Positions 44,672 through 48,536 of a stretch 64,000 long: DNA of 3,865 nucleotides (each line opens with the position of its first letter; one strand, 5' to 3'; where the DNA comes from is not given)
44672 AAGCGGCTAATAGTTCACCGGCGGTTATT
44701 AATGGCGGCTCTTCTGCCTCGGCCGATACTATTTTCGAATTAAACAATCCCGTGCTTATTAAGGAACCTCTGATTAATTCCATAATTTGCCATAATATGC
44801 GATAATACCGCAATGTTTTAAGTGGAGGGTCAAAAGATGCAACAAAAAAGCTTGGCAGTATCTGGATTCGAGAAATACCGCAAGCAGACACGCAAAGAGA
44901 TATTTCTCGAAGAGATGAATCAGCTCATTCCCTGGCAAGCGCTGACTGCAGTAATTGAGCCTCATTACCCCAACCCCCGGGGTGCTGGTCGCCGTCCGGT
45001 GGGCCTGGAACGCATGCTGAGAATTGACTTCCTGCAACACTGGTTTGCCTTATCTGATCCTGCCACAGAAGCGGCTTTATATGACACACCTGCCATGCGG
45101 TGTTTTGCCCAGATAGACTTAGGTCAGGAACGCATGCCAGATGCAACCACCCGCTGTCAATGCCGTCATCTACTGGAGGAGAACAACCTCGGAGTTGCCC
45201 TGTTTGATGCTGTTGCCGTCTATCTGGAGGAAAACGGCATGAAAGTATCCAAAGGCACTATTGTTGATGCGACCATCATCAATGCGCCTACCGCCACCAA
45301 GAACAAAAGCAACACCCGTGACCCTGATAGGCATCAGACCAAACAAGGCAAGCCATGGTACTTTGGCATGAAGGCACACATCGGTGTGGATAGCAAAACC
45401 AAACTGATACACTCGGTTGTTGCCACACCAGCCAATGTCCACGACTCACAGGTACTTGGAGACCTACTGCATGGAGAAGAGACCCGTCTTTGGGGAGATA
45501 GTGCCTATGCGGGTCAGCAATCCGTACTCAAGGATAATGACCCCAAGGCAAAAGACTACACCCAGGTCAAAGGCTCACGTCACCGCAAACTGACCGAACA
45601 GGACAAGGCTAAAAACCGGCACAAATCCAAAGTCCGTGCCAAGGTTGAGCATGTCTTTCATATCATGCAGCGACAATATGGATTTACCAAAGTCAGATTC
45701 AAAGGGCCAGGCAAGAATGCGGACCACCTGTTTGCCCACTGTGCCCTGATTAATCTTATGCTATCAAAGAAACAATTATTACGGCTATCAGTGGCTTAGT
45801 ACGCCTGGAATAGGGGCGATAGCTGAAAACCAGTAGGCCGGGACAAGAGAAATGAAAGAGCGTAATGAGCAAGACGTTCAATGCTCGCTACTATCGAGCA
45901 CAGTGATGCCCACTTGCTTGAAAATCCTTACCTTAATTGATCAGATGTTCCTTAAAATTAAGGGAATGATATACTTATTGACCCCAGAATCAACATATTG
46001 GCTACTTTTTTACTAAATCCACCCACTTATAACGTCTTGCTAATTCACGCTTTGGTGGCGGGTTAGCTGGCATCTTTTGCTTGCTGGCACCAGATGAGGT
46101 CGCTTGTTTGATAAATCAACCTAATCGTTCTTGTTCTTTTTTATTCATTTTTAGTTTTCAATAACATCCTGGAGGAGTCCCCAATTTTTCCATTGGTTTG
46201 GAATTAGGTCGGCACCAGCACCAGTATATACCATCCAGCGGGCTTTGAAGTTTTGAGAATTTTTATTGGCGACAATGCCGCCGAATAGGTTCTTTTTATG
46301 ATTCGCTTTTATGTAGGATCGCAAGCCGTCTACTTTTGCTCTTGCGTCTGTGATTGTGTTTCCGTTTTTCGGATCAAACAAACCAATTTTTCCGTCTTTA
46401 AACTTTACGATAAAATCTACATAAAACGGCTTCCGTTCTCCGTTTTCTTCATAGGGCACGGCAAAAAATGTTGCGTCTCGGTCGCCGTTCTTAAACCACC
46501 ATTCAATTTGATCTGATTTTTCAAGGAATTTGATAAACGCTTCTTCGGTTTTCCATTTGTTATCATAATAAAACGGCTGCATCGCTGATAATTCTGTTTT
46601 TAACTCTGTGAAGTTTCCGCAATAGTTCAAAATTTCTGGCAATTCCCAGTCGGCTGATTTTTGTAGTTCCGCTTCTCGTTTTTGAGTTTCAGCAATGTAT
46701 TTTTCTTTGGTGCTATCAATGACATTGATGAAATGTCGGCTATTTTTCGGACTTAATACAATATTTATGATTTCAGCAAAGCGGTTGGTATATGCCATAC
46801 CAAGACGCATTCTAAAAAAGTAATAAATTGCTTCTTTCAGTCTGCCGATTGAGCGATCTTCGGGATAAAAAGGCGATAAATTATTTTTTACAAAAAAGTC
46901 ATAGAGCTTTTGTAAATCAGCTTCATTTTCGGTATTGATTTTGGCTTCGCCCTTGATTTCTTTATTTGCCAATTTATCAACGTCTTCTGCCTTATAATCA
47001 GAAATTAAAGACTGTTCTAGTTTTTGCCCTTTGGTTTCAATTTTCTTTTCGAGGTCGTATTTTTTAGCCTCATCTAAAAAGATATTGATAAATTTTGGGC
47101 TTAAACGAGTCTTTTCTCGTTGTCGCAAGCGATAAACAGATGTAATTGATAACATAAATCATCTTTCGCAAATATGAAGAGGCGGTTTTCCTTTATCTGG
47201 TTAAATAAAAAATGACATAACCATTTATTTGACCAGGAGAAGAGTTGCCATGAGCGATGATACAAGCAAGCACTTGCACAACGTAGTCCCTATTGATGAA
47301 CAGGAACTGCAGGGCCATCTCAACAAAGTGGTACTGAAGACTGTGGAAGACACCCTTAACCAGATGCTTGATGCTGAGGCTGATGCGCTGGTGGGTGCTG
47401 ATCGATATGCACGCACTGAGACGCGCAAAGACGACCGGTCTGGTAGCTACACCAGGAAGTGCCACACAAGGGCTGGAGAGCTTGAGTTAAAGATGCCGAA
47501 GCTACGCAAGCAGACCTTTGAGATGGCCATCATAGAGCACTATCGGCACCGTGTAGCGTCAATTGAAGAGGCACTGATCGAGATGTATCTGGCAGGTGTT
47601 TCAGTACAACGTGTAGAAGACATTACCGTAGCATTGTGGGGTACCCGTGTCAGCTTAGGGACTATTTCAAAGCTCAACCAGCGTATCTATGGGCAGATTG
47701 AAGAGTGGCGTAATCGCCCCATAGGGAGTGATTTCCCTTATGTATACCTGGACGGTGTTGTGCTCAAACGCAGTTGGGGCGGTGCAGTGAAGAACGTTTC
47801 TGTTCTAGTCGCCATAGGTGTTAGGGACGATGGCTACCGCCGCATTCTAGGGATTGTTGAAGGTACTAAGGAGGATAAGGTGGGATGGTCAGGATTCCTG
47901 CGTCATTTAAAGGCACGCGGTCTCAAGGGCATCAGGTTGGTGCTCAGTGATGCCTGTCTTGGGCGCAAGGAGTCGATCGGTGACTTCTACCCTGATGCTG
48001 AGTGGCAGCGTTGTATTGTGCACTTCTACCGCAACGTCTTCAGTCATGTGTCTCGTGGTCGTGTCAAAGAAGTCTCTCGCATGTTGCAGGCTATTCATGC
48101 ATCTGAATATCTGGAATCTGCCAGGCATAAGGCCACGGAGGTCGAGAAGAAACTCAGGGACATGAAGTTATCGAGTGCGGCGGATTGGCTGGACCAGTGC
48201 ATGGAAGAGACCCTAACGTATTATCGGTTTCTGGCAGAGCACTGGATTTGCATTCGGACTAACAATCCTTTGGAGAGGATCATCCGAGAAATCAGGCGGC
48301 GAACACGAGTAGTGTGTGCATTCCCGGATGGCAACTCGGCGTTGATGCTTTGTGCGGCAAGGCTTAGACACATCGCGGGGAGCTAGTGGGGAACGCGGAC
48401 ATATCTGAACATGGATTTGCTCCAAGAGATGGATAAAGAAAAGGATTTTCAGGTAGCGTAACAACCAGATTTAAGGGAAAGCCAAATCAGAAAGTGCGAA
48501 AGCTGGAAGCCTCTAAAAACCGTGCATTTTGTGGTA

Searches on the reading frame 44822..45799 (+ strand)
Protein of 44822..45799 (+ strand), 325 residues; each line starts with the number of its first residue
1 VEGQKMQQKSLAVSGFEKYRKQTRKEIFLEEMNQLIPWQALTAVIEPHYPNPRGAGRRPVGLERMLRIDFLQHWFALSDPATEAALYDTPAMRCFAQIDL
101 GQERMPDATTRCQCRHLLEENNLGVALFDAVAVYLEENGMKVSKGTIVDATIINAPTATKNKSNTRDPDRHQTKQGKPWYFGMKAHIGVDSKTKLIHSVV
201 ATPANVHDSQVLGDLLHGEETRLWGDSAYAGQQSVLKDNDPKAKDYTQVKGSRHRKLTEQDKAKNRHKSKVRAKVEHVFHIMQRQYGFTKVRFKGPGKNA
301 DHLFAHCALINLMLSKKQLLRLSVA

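Call 70: search_protein_families(library=pfam, proteins=[window:44822-45799:+], max_evalue=0.001)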
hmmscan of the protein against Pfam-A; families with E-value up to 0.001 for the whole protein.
window:44822-45799:+ (325 aa): 4 families
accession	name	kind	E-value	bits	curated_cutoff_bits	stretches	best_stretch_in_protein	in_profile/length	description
PF01609.27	DDE_Tnp_1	-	3.2e-31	109.1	23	1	144-312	5-200/200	Transposase DDE domain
PF05598.16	DUF772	-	8.3e-14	51.8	23.1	1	56-130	1-73/74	Transposase domain (DUF772)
PF13359.12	DDE_Tnp_4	-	4e-12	46.5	24.8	1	172-310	19-157/158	DDE superfamily endonuclease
PF13612.12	DDE_Tnp_1_3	-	3.2e-08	34.1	27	1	146-281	8-140/155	Transposase DDE domain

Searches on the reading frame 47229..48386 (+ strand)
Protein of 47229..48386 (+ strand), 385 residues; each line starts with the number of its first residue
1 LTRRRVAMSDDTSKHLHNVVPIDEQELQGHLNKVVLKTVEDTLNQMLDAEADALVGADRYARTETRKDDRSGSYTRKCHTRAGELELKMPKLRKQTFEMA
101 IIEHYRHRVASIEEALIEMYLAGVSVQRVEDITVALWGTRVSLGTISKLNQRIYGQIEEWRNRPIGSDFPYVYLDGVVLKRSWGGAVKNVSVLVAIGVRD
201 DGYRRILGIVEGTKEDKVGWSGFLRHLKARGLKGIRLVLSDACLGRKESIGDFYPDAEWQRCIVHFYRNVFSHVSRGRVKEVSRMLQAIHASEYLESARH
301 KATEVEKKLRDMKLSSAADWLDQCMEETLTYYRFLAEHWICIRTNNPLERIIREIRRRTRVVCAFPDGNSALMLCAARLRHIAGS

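Call 70: search_protein_families(library=pfam, proteins=[window:47229-48386:+], max_evalue=0.001)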
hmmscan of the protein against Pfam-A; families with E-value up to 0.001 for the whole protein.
window:47229-48386:+ (385 aa): 1 family
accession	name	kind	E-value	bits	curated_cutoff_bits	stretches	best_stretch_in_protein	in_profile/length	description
PF00872.24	Transposase_mut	-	1.4e-101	340.6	21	1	18-377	9-367/379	Transposase, Mutator family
